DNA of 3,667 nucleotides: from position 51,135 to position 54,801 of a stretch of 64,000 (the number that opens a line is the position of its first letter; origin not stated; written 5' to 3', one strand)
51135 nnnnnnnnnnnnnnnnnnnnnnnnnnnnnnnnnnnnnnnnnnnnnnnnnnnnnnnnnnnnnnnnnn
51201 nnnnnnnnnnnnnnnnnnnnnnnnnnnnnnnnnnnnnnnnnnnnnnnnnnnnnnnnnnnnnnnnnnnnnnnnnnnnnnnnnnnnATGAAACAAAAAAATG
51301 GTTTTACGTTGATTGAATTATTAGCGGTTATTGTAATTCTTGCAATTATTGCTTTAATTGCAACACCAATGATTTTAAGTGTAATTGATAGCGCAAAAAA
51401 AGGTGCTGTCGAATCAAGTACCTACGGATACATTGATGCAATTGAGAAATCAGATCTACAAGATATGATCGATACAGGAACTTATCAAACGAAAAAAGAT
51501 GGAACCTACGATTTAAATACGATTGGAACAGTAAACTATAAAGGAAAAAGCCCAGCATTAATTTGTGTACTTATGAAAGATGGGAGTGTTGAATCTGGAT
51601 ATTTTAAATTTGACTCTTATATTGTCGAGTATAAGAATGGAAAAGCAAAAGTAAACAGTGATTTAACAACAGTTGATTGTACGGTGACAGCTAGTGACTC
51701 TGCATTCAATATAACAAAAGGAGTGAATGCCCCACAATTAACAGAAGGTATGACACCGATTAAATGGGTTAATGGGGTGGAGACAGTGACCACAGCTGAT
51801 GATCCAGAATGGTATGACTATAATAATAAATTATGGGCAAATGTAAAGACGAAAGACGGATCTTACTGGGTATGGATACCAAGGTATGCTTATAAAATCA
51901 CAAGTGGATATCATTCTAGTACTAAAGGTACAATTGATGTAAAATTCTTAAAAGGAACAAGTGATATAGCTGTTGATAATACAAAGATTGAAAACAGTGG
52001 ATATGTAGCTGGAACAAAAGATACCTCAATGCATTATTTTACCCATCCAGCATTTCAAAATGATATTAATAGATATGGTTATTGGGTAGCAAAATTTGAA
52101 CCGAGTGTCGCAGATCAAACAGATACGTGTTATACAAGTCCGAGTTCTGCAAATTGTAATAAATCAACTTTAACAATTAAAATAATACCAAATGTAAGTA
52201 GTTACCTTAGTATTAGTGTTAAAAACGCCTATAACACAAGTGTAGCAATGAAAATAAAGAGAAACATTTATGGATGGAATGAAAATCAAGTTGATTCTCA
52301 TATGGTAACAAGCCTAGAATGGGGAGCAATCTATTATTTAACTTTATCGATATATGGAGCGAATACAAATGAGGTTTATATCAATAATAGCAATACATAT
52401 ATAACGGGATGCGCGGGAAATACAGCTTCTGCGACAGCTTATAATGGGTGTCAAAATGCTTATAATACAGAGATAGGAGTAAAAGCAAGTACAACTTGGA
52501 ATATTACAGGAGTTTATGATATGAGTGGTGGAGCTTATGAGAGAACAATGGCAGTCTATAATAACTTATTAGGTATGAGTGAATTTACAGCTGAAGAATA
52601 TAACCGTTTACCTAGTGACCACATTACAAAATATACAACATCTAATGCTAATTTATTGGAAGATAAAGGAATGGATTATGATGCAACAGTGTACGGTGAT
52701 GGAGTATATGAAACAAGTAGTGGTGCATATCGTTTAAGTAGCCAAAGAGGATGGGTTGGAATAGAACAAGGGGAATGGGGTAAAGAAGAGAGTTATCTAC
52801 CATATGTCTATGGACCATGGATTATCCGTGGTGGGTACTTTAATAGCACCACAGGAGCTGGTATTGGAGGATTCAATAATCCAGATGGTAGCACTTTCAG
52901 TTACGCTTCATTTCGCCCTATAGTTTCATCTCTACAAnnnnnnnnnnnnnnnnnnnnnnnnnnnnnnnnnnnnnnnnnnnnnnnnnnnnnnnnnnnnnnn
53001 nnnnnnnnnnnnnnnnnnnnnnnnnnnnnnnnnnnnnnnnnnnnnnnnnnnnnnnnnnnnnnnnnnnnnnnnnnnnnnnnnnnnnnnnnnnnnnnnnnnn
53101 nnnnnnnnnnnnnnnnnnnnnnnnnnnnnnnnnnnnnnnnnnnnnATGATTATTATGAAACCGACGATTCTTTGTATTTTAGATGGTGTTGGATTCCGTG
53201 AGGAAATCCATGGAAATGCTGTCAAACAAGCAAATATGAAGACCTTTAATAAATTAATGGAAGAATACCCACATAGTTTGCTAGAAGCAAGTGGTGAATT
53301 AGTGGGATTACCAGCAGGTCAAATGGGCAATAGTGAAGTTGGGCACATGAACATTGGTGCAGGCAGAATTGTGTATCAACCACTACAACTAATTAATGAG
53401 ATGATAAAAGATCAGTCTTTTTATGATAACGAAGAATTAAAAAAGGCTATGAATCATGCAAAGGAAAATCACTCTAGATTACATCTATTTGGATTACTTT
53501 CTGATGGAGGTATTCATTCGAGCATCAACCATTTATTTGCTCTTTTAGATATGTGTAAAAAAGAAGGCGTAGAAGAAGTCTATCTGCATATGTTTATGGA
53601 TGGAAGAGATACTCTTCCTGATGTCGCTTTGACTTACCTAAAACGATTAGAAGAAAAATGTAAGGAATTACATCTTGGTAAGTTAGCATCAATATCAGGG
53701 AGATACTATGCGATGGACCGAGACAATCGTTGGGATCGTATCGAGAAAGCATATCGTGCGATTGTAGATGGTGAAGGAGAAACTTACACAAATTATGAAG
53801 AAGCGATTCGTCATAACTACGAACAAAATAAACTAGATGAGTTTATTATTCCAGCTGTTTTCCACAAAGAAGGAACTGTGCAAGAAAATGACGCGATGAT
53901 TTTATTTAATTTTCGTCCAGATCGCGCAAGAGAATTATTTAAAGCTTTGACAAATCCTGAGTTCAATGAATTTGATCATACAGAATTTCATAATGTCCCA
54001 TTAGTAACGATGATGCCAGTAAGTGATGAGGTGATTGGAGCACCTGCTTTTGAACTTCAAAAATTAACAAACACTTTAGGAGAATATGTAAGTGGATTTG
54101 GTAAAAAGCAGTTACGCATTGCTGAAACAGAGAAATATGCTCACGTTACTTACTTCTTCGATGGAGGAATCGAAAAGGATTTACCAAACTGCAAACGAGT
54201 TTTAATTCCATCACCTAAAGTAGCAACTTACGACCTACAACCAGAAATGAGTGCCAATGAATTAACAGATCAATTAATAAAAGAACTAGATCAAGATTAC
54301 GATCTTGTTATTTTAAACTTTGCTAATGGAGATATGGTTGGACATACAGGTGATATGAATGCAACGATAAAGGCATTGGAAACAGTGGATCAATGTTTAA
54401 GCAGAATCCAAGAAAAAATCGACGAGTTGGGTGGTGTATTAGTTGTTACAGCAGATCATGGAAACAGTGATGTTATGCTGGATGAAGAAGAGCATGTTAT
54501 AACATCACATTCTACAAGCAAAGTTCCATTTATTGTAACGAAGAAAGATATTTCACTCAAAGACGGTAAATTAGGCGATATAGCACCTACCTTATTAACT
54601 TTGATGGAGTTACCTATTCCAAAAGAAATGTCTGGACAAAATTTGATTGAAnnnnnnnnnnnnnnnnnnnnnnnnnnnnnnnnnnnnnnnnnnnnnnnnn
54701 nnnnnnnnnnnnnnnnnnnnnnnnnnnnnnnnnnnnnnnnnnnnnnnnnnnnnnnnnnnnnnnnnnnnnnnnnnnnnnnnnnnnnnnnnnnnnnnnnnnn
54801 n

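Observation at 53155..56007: Glycolytic enzyme GpmI fused in frame to a TM helix and two extracellular adhesin-type modules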

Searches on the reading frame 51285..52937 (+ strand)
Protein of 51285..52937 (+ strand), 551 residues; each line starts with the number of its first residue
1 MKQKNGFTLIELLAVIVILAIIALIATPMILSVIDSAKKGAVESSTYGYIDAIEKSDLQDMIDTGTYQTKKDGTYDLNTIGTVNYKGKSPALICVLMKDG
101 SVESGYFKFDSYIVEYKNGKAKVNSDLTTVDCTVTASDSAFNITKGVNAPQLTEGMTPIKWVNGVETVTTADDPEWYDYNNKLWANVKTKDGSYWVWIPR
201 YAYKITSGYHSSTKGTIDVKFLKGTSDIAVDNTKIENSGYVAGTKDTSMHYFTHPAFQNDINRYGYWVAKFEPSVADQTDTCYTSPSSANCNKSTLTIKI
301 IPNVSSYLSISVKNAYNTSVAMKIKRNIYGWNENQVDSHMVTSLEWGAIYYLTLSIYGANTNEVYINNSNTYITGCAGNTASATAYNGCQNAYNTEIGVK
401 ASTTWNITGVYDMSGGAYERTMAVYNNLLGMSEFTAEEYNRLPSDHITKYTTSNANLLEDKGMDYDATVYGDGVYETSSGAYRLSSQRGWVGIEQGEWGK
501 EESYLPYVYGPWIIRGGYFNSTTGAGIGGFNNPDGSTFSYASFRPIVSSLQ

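Call 3: search_protein_families(library=pfam, proteins=[window:51285-52937:+], max_evalue=0.01)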
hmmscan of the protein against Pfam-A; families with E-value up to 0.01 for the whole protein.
window:51285-52937:+ (551 aa): 1 family
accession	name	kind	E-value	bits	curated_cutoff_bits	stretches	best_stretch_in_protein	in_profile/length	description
PF07963.17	N_methyl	-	4.3e-08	32.8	21.2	1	1-26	1-26/27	Prokaryotic N-terminal methylation motif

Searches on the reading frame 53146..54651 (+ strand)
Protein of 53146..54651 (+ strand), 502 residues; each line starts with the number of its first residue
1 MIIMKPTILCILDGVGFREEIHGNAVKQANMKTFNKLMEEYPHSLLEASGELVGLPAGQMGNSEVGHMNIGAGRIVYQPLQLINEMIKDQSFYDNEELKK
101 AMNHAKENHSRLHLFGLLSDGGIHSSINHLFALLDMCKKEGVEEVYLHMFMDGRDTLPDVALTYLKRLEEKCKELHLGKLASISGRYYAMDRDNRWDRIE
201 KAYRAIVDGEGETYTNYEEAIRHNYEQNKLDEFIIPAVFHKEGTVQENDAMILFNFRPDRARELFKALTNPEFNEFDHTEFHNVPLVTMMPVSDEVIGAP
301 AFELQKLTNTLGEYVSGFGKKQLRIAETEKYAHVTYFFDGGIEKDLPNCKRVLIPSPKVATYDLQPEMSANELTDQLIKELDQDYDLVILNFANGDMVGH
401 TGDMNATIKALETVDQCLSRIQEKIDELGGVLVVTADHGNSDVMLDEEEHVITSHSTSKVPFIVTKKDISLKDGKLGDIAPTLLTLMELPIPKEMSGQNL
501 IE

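Call 24: search_solved_structures(query=window:53146-54651:+, max_evalue=1e-20, show_alignments=1)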
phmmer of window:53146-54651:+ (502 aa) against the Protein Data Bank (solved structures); distinct sequences matched with E-value up to 1e-20: 11.
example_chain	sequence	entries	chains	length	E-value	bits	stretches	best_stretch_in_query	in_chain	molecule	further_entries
1ejj_A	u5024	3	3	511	3.8e-175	586.6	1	4-501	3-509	PHOSPHOGLYCERATE MUTASE | 2,3-BISPHOSPHOGLYCERATE-INDEPENDENT PHOSPHOGLYCERATE MUTASE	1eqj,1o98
1o99_A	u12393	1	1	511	9.8e-175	585.2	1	4-501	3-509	2,3-BISPHOSPHOGLYCERATE-INDEPENDENT PHOSPHOGLYCERATE MUTASE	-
2ify_A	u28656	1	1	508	5e-172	576.3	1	5-501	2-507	2,3-bisphosphoglycerate-independent phosphoglycerate mutase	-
4my4_A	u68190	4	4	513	3e-161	540.8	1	4-501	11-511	2,3-bisphosphoglycerate-independent phosphoglycerate mutase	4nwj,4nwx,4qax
7tl8_A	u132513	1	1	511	3.7e-161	540.5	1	4-501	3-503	2,3-bisphosphoglycerate-independent phosphoglycerate mutase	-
5vpu_A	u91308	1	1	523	1.4e-143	482.5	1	6-501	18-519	2,3-bisphosphoglycerate-independent phosphoglycerate mutase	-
5kgn_A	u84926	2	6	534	8.8e-120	404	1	7-501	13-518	2,3-bisphosphoglycerate-independent phosphoglycerate mutase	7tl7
7knf_A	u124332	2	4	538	9e-120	404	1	7-501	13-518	2,3-bisphosphoglycerate-independent phosphoglycerate mutase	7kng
5kgl_A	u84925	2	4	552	1e-119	403.8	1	7-501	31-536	2,3-bisphosphoglycerate-independent phosphoglycerate mutase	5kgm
3nvl_A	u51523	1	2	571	1.6e-77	264.6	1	6-448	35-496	2,3-bisphosphoglycerate-independent phosphoglycerate mutase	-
3igy_B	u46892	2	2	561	3.1e-73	250.5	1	7-448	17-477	Cofactor-independent phosphoglycerate mutase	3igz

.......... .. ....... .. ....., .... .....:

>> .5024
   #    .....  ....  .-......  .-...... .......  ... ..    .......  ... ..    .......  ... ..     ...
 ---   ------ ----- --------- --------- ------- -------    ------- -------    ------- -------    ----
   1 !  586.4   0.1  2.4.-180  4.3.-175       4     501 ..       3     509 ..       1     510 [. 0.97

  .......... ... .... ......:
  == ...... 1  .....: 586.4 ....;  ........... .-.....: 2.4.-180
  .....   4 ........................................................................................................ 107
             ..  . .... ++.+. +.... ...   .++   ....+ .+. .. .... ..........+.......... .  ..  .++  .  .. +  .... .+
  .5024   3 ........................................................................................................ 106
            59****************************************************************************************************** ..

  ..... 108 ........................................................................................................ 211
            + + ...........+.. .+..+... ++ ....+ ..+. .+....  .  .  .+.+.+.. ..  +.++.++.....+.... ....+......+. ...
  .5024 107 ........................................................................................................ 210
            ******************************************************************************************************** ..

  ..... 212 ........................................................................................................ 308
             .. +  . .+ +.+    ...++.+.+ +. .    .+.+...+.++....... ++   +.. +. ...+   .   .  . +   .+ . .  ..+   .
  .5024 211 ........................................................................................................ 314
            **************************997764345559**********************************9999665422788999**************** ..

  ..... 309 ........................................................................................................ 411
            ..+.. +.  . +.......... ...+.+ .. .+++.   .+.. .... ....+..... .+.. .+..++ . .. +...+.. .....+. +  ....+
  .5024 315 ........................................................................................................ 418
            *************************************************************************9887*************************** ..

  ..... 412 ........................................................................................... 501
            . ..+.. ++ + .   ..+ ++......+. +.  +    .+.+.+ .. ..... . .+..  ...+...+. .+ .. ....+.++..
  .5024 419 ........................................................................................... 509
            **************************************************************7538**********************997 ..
